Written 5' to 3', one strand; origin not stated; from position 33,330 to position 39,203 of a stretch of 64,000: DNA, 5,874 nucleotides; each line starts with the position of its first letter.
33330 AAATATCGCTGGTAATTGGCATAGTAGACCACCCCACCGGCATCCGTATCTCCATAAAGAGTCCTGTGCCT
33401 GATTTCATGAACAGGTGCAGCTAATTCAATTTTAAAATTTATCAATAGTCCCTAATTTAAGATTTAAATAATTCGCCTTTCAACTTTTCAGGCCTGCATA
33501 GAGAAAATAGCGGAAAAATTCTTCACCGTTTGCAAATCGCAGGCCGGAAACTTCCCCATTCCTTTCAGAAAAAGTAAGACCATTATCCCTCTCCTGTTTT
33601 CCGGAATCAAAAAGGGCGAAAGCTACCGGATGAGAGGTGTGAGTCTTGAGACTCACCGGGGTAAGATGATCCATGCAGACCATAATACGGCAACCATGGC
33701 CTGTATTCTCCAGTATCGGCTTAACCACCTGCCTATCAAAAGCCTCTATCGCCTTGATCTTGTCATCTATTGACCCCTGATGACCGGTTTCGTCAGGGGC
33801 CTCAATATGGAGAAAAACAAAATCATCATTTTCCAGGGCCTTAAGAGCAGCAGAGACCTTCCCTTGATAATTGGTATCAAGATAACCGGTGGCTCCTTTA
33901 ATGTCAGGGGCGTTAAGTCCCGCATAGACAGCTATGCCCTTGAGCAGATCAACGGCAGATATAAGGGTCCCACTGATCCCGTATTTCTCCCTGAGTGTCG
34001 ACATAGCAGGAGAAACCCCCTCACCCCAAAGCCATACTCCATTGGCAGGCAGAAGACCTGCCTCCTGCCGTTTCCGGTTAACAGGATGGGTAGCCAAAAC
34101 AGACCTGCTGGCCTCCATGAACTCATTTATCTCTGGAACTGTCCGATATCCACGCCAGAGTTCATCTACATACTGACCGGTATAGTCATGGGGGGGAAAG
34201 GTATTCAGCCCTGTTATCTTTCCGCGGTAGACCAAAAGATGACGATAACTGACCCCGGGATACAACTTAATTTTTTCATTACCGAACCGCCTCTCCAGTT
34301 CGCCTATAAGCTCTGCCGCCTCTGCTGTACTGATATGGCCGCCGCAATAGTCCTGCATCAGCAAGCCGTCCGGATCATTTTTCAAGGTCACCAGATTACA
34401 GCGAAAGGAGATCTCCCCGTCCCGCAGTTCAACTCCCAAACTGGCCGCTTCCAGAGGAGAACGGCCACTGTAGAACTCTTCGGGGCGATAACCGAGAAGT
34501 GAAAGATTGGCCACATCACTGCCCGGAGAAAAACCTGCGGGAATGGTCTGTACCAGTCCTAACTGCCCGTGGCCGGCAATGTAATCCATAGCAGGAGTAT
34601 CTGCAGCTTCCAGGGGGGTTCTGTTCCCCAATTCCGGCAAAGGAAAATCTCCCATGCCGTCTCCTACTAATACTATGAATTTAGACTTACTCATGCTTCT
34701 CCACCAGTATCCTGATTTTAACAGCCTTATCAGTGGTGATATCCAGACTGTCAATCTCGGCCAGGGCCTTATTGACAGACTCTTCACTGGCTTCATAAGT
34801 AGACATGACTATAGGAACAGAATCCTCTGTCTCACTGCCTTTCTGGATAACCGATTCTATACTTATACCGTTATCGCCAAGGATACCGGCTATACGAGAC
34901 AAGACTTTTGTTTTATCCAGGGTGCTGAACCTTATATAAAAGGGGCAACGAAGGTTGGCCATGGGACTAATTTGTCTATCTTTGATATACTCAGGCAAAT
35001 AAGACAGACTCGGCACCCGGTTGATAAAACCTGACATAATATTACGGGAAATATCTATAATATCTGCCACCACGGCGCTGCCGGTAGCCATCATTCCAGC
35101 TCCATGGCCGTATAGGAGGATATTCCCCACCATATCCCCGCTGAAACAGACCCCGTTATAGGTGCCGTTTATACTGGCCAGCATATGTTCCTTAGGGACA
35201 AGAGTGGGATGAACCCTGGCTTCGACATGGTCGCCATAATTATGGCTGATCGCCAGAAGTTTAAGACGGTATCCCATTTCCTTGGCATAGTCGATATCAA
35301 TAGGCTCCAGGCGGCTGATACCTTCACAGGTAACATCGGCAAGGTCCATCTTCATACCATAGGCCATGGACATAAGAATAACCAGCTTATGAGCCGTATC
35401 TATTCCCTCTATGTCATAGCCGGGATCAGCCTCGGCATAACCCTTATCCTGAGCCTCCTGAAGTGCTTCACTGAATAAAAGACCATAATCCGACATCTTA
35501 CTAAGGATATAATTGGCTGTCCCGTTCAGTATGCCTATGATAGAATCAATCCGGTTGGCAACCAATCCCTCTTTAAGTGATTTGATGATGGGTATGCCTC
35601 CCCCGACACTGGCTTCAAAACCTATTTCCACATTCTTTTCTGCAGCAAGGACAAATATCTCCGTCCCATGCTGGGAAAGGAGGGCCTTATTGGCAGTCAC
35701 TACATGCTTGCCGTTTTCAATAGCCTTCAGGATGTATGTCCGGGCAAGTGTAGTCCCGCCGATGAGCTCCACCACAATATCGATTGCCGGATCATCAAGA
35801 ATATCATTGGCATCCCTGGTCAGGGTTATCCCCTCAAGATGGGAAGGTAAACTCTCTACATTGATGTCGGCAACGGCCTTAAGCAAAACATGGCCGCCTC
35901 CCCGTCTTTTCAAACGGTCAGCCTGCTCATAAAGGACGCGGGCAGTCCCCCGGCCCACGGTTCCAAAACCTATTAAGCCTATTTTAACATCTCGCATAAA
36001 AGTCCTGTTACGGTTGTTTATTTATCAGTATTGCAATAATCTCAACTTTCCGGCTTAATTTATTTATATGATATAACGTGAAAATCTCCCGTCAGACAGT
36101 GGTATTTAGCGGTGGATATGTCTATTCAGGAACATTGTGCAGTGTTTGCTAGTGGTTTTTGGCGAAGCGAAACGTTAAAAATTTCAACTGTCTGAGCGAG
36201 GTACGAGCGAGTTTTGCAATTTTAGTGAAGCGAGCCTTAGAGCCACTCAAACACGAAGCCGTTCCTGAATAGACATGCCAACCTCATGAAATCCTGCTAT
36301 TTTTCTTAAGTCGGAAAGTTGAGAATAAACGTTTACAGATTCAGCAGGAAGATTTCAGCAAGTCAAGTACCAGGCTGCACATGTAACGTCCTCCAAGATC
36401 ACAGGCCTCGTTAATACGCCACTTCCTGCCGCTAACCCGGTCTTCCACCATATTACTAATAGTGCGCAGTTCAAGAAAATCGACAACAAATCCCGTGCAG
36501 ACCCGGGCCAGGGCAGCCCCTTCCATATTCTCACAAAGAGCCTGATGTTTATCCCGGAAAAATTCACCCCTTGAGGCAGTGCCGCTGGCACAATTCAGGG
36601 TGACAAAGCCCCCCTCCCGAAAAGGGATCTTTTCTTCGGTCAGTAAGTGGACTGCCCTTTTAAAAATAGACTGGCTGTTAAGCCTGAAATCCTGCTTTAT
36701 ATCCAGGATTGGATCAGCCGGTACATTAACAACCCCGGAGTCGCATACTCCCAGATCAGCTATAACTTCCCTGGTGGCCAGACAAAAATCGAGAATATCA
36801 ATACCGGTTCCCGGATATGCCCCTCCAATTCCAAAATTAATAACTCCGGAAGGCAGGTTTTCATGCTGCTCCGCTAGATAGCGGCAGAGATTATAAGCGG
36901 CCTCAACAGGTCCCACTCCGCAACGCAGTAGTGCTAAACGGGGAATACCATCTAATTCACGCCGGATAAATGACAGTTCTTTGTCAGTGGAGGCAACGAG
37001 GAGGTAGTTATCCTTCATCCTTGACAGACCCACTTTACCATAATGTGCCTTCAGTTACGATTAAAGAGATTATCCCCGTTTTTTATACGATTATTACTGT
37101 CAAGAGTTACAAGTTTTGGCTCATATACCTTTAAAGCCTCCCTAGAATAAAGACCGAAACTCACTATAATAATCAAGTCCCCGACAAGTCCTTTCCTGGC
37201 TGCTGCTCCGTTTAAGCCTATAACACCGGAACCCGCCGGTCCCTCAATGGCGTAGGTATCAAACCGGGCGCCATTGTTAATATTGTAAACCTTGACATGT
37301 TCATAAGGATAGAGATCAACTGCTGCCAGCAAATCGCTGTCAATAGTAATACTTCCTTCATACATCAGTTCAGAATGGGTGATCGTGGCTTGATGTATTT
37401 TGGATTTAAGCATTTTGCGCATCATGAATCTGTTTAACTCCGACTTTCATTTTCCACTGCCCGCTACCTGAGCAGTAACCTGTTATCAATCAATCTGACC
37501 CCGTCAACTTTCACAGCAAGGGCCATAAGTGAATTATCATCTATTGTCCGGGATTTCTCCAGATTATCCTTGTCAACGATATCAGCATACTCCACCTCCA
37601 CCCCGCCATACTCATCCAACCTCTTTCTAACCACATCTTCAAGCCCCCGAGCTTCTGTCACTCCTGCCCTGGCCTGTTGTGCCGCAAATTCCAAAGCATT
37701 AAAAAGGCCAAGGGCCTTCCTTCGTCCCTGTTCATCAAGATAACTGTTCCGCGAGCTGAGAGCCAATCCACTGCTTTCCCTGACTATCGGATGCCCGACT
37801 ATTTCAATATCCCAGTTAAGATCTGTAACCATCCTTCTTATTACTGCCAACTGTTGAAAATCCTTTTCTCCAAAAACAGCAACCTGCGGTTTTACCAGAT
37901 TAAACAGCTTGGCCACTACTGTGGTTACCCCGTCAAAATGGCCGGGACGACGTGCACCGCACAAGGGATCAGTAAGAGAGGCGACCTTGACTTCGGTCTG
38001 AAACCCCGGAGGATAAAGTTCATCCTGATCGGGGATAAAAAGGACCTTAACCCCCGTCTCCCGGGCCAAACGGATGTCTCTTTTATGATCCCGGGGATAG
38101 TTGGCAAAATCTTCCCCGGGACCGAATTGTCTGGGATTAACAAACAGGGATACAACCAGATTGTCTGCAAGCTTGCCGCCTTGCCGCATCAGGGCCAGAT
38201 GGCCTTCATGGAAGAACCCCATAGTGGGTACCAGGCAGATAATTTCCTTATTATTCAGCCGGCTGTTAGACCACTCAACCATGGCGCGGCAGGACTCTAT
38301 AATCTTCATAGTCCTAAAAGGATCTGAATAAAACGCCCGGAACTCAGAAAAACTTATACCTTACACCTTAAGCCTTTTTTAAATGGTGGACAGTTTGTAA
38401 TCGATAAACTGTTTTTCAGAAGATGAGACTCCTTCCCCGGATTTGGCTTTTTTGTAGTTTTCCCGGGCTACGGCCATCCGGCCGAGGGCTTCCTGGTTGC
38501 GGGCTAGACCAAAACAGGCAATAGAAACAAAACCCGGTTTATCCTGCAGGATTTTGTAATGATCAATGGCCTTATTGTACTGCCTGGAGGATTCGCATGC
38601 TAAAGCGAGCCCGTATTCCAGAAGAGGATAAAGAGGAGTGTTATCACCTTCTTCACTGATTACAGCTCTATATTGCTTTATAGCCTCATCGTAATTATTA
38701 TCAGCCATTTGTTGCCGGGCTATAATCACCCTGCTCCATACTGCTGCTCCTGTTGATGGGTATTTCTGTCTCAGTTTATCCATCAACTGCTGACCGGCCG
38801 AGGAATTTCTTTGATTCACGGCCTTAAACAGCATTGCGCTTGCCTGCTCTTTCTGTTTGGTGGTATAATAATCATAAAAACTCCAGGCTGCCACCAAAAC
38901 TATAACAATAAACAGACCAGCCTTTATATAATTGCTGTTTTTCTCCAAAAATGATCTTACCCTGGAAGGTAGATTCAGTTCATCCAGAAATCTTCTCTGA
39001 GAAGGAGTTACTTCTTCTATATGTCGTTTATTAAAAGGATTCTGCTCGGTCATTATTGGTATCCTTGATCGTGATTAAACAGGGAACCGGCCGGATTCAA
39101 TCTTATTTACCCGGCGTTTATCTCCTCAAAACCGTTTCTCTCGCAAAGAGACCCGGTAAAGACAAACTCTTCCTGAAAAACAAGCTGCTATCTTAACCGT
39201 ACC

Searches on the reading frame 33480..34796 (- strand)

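Call 45: search_protein_families(library=pfam, proteins=[window:33480-34796:-], max_evalue=1e-8)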
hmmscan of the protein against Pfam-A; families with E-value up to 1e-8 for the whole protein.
window:33480-34796:- (438 aa): 2 families
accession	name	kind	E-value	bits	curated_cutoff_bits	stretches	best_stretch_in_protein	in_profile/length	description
PF10143.14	PhosphMutase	-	6.6e-55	186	21.5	1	74-240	1-170/170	2,3-bisphosphoglycerate-independent phosphoglycerate mutase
PF01676.23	Metalloenzyme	-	4.4e-39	134.9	24.3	1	39-406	2-228/252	Metalloenzyme superfamily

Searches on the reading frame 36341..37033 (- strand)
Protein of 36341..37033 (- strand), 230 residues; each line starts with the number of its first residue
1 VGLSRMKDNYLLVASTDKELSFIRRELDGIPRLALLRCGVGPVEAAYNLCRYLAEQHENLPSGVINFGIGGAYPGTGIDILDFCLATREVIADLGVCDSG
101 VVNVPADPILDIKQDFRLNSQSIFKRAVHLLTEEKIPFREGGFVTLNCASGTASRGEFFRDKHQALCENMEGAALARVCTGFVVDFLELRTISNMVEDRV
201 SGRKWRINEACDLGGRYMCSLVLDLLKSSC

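Call 13: search_protein_families(library=pfam, proteins=[window:36341-37033:-])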
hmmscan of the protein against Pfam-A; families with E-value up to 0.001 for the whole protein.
window:36341-37033:- (230 aa): 1 family
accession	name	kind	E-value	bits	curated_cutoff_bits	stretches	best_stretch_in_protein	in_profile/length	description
PF01048.26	PNP_UDP_1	-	2e-14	54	25.1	1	22-226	34-232/233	Phosphorylase superfamily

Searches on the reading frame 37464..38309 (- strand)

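Call 62: search_protein_families(library=pfam, proteins=[window:37464-38309:-], max_evalue=0.00001)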
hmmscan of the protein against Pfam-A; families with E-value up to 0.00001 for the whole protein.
window:37464-38309:- (281 aa): 1 family
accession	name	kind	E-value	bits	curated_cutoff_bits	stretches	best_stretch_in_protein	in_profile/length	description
PF02569.21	Pantoate_ligase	-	7.9e-97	324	20.7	1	2-277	1-267/268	Pantoate-beta-alanine ligase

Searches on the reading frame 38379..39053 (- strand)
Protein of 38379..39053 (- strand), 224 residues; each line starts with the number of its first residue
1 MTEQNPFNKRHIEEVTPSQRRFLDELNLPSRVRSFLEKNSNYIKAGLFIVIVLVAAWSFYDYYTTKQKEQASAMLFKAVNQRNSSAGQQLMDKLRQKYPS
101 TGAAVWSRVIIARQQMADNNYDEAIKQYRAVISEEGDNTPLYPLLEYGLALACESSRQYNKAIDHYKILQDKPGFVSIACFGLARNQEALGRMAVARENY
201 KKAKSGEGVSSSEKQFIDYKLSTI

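Call 62: search_protein_families(library=pfam, proteins=[window:38379-39053:-], max_evalue=0.00001)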
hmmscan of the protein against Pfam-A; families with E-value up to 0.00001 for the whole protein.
window:38379-39053:- (224 aa): 4 families
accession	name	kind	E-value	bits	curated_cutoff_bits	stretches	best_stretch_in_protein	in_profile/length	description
PF09976.15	TPR_21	-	1.9e-18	67.3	25.5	1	33-222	1-189/193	Tetratricopeptide repeat-like domain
PF24575.1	TPR_Slam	-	1.3e-08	35.6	35.2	0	65-140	9-82/104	Surface lipoprotein assembly modifier, N-terminal TPR repeats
PF07719.23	TPR_2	-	9.5e-08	32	27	0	113-136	9-32/34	Tetratricopeptide repeat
PF13432.12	TPR_16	-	5.5e-07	30.4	32.7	0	112-170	4-58/65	Tetratricopeptide repeat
